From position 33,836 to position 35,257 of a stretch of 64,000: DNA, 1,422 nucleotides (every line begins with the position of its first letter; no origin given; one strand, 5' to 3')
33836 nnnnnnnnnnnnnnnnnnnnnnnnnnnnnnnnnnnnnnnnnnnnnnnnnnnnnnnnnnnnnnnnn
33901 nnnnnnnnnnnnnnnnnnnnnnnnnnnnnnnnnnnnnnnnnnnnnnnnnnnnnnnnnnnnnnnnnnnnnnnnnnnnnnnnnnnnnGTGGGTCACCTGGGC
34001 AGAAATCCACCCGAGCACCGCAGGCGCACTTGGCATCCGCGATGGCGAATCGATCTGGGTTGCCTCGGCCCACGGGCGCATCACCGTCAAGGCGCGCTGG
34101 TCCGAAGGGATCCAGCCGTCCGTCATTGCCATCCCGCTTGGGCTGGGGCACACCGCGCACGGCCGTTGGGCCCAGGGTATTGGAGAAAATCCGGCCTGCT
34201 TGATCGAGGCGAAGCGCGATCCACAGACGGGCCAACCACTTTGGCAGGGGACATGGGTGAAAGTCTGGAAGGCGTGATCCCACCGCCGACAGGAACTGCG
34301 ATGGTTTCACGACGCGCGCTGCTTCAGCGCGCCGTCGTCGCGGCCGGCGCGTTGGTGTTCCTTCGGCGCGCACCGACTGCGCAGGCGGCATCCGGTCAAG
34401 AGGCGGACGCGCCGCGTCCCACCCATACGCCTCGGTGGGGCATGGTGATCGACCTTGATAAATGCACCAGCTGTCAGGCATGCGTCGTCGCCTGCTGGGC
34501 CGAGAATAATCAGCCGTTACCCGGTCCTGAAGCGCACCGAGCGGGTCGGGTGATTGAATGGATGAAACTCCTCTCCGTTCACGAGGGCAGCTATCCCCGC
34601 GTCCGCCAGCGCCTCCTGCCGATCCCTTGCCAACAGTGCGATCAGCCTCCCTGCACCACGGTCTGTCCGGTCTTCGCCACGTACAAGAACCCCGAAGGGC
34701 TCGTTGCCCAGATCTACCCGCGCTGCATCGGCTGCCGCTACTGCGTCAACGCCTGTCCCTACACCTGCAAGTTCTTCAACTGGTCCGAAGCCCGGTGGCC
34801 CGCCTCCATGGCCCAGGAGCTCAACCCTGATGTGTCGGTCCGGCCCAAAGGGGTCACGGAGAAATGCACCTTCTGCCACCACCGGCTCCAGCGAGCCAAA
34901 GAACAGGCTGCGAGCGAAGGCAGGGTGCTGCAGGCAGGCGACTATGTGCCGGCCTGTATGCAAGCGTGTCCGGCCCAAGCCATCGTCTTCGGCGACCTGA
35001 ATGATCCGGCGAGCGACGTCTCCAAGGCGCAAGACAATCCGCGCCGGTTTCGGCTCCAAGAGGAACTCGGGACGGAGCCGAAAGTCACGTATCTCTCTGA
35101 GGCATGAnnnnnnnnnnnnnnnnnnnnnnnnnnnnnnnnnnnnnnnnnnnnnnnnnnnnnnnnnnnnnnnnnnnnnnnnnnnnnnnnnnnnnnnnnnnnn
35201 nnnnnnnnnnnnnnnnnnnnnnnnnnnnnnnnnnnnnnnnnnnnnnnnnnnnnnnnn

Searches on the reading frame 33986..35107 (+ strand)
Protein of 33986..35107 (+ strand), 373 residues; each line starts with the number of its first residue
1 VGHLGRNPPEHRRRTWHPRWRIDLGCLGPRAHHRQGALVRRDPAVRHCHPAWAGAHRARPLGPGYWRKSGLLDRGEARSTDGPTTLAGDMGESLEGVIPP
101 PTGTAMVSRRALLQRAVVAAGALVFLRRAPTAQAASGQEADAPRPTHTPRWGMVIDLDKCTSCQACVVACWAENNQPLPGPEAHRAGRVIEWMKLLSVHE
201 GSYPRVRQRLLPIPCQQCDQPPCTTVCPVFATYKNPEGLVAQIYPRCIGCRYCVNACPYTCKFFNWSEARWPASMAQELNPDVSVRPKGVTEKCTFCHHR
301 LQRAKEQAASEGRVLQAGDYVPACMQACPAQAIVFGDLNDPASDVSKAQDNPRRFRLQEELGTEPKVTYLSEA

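Call 18: search_protein_families(library=pfam, proteins=[window:33986-35107:+], max_evalue=0.01)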
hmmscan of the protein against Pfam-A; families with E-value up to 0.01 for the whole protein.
window:33986-35107:+ (373 aa): 11 families
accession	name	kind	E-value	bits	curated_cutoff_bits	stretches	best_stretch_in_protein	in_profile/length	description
PF13247.11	Fer4_11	-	2.8e-11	43.9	26.2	1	209-270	4-67/100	4Fe-4S dicluster domain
PF13237.11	Fer4_10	-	3.5e-10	40.1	25.5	3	213-258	7-53/53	4Fe-4S dicluster domain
PF12838.12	Fer4_7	-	1.3e-09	38.9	27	1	246-332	1-52/52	4Fe-4S dicluster domain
PF13187.11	Fer4_9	-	1.8e-08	34.7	27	1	246-333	1-52/52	4Fe-4S dicluster domain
PF12797.12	Fer4_2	-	1.1e-07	31.8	24.5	2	151-170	1-20/22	4Fe-4S binding domain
PF13534.11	Fer4_17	-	9.6e-07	29.7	22.2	1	246-298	1-50/61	4Fe-4S dicluster domain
PF12837.12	Fer4_6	-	3.5e-06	27.2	25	1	246-259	8-21/24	4Fe-4S binding domain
PF13183.11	Fer4_8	-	4e-06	27.7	27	0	157-229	2-66/68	4Fe-4S dicluster domain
PF00037.32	Fer4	-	8e-06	25.9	21.1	1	154-170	2-18/24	4Fe-4S binding domain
PF13484.11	Fer4_16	-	0.00071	20.7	30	0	323-360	7-45/66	4Fe-4S double cluster binding domain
PF14697.11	Fer4_21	-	0.0068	17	35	0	154-172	2-20/59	4Fe-4S dicluster domain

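Call 19: search_protein_families(library=ncbifam, proteins=[window:33986-35107:+], max_evalue=0.001)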
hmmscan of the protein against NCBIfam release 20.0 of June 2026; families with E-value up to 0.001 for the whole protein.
window:33986-35107:+ (373 aa): 23 families
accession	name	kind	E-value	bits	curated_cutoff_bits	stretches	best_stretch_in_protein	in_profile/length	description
NF041782.1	mnquin_red_QrcC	equivalog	3.1e-84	282.4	400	1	151-372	1-227/239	menaquinone reductase iron-sulfur cluster-binding subunit QrcC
NF045797.1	DsrO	equivalog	1.3e-57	194.9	200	1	107-370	3-234/235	sulfate reduction electron transfer complex DsrMKJOP subunit DsrO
NF041715.1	arsenate_red_ArrB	equivalog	2.4e-40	138.5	450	2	150-266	2-108/233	arsenate respiratory reductase iron-sulfur subunit ArrB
NF011569.0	PRK14993.1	equivalog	2.9e-37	128.4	416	2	108-266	4-151/244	tetrathionate reductase subunit TtrB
TIGR03149.1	cyt_nit_nrfC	equivalog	1.9e-36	125.5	377.6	2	117-266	8-146/225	cytochrome c nitrite reductase Fe-S protein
TIGR02951.1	DMSO_dmsB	equivalog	6e-22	78.4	214.1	1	151-267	2-117/161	DMSO/selenate family reductase complex B subunit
NF008134.0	PRK10882.1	equivalog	2.6e-21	76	263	2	215-343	113-213/329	hydrogenase 2 operon protein HybA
NF038355.1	FDH3_beta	equivalog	3.3e-21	76.1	240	1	153-340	5-166/180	formate dehydrogenase FDH3 subunit beta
TIGR03478.1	DMSO_red_II_bet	subfamily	3.6e-19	68.9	480.7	1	200-267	116-184/321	DMSO reductase family type II enzyme, iron-sulfur subunit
NF045715.1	sulf_resp_HmcB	equivalog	5.2e-17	61.9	420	1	118-341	10-201/307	sulfate respiration complex iron-sulfur protein HmcB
NF007658.0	PRK10330.1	equivalog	4.8e-14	52.2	260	1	215-339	58-158/181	electron transport protein HydN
NF042979.1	EthbenzDh_ebdB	equivalog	1.2e-13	50.6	740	1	211-266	149-205/354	ethylbenzene dehydrogenase subunit beta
TIGR01660.1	narH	equivalog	5.6e-11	41.5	524.05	1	204-269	172-238/492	nitrate reductase subunit beta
NF007382.0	PRK09898.1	equivalog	1.9e-10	40.6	213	1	147-262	55-171/208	ferredoxin-like protein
TIGR01582.1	FDH-beta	equivalog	2.7e-09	36.5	334.7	1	139-264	10-143/283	formate dehydrogenase subunit beta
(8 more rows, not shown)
